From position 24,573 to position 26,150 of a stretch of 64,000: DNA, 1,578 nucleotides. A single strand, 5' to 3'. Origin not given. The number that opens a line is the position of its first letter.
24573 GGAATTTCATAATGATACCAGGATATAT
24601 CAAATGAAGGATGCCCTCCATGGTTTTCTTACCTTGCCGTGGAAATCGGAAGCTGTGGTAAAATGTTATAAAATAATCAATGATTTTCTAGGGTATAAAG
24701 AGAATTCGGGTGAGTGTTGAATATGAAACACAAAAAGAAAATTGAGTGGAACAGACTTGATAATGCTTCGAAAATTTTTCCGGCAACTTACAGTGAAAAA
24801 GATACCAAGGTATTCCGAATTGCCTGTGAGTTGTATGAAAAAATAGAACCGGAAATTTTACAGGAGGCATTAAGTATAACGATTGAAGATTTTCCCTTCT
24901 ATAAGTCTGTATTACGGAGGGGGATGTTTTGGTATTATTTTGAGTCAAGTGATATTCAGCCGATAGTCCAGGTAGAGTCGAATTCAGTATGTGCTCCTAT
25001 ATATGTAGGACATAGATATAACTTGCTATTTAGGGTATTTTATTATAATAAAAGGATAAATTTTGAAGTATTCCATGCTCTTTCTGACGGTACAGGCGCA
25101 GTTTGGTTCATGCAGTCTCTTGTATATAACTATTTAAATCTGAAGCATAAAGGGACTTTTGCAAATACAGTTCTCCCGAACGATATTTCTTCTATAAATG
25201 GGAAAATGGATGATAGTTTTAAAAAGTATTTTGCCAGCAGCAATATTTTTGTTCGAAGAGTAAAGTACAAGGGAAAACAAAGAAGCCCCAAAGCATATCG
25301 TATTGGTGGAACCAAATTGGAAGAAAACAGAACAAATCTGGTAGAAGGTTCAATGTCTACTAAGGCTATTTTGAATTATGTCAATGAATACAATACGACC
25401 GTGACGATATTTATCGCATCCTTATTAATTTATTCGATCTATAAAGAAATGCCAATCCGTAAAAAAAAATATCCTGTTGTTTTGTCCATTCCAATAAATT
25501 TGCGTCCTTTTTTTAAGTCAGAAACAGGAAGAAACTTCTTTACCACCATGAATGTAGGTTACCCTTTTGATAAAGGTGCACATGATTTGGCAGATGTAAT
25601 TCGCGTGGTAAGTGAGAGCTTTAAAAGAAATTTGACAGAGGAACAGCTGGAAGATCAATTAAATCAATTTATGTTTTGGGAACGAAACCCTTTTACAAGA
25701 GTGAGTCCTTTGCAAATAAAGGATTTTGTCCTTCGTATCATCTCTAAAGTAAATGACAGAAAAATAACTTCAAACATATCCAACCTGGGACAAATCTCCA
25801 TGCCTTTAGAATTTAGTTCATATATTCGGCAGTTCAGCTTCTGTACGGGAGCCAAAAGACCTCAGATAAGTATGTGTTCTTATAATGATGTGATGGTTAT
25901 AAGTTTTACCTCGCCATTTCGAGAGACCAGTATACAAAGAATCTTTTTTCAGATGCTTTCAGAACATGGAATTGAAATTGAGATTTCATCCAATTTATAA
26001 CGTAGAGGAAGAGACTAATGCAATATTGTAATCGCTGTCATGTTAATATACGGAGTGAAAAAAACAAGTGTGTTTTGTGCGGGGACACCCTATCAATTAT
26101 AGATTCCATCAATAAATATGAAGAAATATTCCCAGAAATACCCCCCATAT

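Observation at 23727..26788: Self-contained operon: HSL-type esterase, HxxxDG acyltransferase and zinc-ribbon membrane protein, next to a dead recombinase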

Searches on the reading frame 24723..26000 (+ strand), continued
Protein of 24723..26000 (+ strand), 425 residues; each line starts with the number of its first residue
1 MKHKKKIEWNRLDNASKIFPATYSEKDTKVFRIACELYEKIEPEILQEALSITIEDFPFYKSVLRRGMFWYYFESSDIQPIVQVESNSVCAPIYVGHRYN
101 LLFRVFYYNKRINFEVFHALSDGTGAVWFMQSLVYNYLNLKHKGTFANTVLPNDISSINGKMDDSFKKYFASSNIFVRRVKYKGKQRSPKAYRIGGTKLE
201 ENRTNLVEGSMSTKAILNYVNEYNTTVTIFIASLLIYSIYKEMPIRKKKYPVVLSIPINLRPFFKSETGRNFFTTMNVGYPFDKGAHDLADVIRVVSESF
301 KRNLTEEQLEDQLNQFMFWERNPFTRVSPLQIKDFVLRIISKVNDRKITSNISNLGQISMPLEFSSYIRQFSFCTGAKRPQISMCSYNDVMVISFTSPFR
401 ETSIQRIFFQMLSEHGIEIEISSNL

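Call 52: search_protein_families(library=pfam, proteins=[L063:6938-8128:+, L037:7069-7866:+, L028:6248-6955:+, L088:4942-5694:+, L101:6936-8546:+, L029:6967-7866:+, L080:3112-4713:+, L087:4522-5004:+, L010:1323-2564:-, L028:4992-6248:+], max_evalue=0.001)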
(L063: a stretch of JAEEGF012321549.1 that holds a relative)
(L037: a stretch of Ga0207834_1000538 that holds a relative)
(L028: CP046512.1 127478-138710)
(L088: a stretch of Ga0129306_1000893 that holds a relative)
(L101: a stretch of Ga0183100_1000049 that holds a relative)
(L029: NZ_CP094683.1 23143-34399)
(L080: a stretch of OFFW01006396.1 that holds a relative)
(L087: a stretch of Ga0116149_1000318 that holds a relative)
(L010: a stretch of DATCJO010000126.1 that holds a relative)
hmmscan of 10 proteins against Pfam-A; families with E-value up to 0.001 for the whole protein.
L063:6938-8128:+ (396 aa): 1 family
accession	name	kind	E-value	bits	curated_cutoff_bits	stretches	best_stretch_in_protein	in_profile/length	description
PF03283.19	PAE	-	2.4e-07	30.6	26.6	1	129-246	82-195/355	Pectinacetylesterase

L037:7069-7866:+ (265 aa): 1 family
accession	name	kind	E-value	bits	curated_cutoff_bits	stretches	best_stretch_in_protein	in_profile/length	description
PF05857.17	TraX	-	1.6e-40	139.8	25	2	5-90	4-83/217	TraX protein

L028:6248-6955:+ (235 aa): 1 family
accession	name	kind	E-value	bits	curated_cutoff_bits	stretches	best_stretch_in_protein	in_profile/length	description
PF19845.4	DUF6320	-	5.3e-13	49.6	29.9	1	53-234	9-185/186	Family of unknown function (DUF6320)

L088:4942-5694:+ (250 aa): 2 families
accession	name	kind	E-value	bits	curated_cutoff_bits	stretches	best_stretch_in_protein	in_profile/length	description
PF00583.31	Acetyltransf_1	-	1.6e-06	28.8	20.7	1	152-212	29-90/116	Acetyltransferase (GNAT) family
PF13508.13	Acetyltransf_7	-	7.6e-05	23.5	27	1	161-208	6-54/84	Acetyltransferase (GNAT) domain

L101:6936-8546:+ (536 aa): 2 families
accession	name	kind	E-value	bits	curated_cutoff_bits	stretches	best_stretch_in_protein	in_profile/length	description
PF13416.11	SBP_bac_8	-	1e-14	55.4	27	1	162-444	12-250/279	Bacterial extracellular solute-binding protein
PF01547.30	SBP_bac_1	-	9.4e-09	36.1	26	1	184-441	45-305/307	Bacterial extracellular solute-binding protein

L029:6967-7866:+ (299 aa): 2 families
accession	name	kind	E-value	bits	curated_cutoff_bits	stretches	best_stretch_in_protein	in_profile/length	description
PF00781.29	DAGK_cat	-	8.9e-31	106.5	23.6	1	3-125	1-124/125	Diacylglycerol kinase catalytic domain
PF19279.4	YegS_C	-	3.3e-12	46.9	27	1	147-278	14-145/158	YegS C-terminal NAD kinase beta sandwich-like domain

L080:3112-4713:+ (533 aa): 2 families
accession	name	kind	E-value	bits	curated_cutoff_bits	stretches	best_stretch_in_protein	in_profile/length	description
PF02690.20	Na_Pi_cotrans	-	2.7e-23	82.9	29.1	2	113-194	23-105/137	Na+/Pi-cotransporter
PF01895.24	PhoU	-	7.2e-23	81.2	23.5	2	300-385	3-88/89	PhoU domain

L087:4522-5004:+ (160 aa): 1 family
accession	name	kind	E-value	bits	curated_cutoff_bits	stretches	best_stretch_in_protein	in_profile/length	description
PF02810.21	SEC-C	-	1.4e-10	41.3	20.4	1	142-159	1-18/19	SEC-C motif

L010:1323-2564:- (413 aa): 2 families
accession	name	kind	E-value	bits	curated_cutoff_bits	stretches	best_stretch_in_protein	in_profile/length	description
PF13343.11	SBP_bac_6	-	1.3e-78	264.3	24.6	1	149-393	1-245/245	Bacterial extracellular solute-binding protein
PF08984.16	DUF1858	-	1e-17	64.4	32.2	1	7-62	3-58/59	Domain of unknown function (DUF1858)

L028:4992-6248:+ (418 aa): 0 families
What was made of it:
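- Tried and rejected: One 'DUF6320' hit from my local HMM, in L080, proved to be a Na/Pi cotransporter (call 52).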

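Call 60: search_protein_families(library=pfam, alignment_id=A4, max_evalue=0.01)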
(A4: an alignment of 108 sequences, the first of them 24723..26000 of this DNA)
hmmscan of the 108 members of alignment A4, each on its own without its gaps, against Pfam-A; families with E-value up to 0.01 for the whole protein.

A. member 1, window:24723-26000:+ (425 aa): 0 families

B. families by the number of members that match (of 108 scanned): 7 families
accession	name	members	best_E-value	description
PF16911.10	PapA_C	62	5.5e-09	Phthiocerol/phthiodiolone dimycocerosyl transferase C-terminus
PF07247.17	AATase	43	2.2e-14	Alcohol acetyltransferase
PF00668.25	Condensation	9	8e-07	Condensation domain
PF02458.20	Transferase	6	1.2e-05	Transferase family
PF06974.18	WS_DGAT_C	1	2e-05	WS/DGAT C-terminal domain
PF12046.13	CCB1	1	5.3e-05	Cofactor assembly of complex C subunit B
PF01824.24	MatK_N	1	0.00078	MatK/TrnK N-terminal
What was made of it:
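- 24723..26000 (+): HxxxD acyltransferase of the condensation/CAT superfamily, from an unnamed family near AATase and PapA_C, 425 aa. Among those relatives, 62 hit PapA_C weakly and 43 hit AATase weakly (call 60).
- Closest known: Yeast Atf2 / Say1 sterol acetylation–deacetylation cycle. Same: Relatives of the middle protein hit AATase (43 of 108, best E 2e-14; call 60).
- Closest known: Bacterial WS/DGAT. Different: The Pfam WS/DGAT models are not matched (1 weak hit in 108; call 60).
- One relative hits WS_DGAT_C (call 60). No member reaches the WS/DGAT family thresholds, and PapA_C and AATase hits are far commoner (call 60). Nine of 108 relatives hit PF00668 weakly (call 60).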

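Call 61: search_solved_structures(query=A4, max_evalue=1)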
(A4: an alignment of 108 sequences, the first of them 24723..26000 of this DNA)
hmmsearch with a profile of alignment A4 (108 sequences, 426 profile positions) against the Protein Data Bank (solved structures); distinct sequences matched with E-value up to 1: 8.
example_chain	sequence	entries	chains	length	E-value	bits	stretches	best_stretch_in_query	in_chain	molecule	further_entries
9bfd_B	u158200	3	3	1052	0.0065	18.6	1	95-230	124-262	Tyrocidine synthase 2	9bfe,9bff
6chj_A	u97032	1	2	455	0.019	17.1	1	208-257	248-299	Diacylglycerol O-acyltransferase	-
1l5a_A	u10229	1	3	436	0.088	14.9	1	35-148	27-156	amide synthase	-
2k19_A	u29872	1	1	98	0.17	13.9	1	279-345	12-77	Putative piscicolin 126 immunity protein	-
8s6l_A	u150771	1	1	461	0.33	13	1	207-257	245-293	Phthiocerol/phthiodiolone dimycocerosyl transferase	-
4zxh_A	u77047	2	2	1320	0.48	12.4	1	74-305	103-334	ABBFA_003403 | Tyrocidine synthetase 3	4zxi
8qnf_A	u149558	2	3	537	0.61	12.1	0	208-300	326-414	Condensation domain TomBC from the Tomaymycin non-ribosomal peptide synthetase | Tomaymycin non-ribosomal peptide synthetase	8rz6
3i57_A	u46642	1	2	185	0.76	11.8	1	85-148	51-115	Mucus binding protein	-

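Call 68: search_dna_similar(query=window:24723-26000:+, collection=phages, mode=protein, max_rows=10)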
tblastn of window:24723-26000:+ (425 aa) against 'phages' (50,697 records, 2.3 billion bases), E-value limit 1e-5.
Records with a match: 4; places in all: 4; records where one place covers at least 80% of the query: 4.
Best place of each record, by identity: <60% 4.
By first word of the organism name: Bacteriophage 4.
By host as written in the record: - 4.
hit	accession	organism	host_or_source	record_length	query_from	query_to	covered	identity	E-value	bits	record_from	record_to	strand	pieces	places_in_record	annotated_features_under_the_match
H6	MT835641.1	Bacteriophage sp.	human fecal samples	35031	5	424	94%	37.3%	1e-45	323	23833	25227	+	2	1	record has no annotation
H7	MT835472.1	Bacteriophage sp.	human fecal samples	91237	7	424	98%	33.5%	6e-71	248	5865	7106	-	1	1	record has no annotation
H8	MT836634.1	Bacteriophage sp.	human fecal samples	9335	1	424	100%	32.0%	2e-63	226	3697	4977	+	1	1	record has no annotation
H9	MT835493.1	Bacteriophage sp.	human fecal samples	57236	9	424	98%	29.3%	3e-52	194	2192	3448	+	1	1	record has no annotation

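Call 79: search_protein_families(library=padloc, proteins=[window:24723-26000:+], max_evalue=0.01)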
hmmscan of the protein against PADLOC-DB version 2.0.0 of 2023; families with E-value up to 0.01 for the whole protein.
window:24723-26000:+ (425 aa): 0 families

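Call 83: search_protein_families(library=ncbifam, proteins=[L028:4992-6248:+, L029:5001-6278:+, P0157, P0177, L028:6248-6955:+, L063:6938-8128:+], max_evalue=0.01)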
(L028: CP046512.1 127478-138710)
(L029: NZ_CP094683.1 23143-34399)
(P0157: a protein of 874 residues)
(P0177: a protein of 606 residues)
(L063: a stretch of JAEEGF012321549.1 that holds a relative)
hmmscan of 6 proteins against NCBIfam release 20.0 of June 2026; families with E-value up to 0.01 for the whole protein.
L028:4992-6248:+ (418 aa): 0 families

L029:5001-6278:+ (425 aa): 0 families

P0157 (874 aa): 8 families
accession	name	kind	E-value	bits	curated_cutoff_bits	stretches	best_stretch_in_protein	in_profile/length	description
NF058653.1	LipP1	equivalog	5.3e-63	212.6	350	1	11-282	22-288/300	LipP1 family hormone-sensitive lipase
NF033149.0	CHL_hydrolase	equivalog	4.2e-40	137.6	500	1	41-278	56-289/310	chloramphenicol hydrolase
NF007547.0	PRK10162.1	equivalog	1.7e-37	129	389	1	24-291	52-312/321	acetyl esterase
NF058651.1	GESAG_HSLs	subfamily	2.2e-27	95.9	430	1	45-272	53-269/296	GESAG motif subfamily hormone-sensitive lipase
NF058649.1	GTSAG_HSLs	subfamily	5.9e-23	81.7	380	1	45-280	74-295/312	GTSAG motif subfamily hormone-sensitive lipase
NF058650.1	GCSAG_HSLs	subfamily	5.8e-09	35.9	410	1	57-293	83-308/314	GCSAG motif subfamily hormone-sensitive lipase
NF058665.1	HaHSL_fam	equivalog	3e-06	26.8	320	1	50-152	53-146/260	hormone-sensitive lipase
NF052352.1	TriaclglyLipLipYMycb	equivalog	9.4e-05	21.7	450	1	135-254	259-358/397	triacylglycerol lipase LipY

P0177 (606 aa): 0 families

L028:6248-6955:+ (235 aa): 0 families

L063:6938-8128:+ (396 aa): 0 families

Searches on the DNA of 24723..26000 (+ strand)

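Call 85: search_rna_families(sources=[L004, L005, L007, L008, L011, L013, L016, L020, L029, L031, L035, L039, L042], threshold=gathering)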
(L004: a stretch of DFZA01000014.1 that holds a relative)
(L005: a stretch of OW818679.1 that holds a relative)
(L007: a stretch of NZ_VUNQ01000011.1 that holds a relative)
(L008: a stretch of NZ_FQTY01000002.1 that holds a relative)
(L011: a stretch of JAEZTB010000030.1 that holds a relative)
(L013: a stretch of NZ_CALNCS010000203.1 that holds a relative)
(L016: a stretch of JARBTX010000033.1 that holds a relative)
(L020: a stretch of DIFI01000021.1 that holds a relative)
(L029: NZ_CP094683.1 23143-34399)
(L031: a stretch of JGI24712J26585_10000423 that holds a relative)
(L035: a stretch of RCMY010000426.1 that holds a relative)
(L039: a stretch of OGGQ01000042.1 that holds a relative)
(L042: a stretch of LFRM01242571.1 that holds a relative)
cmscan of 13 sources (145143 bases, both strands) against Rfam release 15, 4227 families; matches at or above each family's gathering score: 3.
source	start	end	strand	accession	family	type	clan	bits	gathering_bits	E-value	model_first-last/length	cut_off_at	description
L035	10980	11223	+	RF00230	T-box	Cis-reg; leader;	-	103.7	93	1.9e-21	1-219/219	no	T-box leader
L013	1823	1922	-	RF01831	THF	Cis-reg; riboswitch;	-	82.1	36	4.6e-17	1-99/99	no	THF (Tetrahydrofolate) riboswitch aptamer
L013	2743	2815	-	RF00005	tRNA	Gene; tRNA;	CL00001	64.8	29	2e-11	1-71/71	no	tRNA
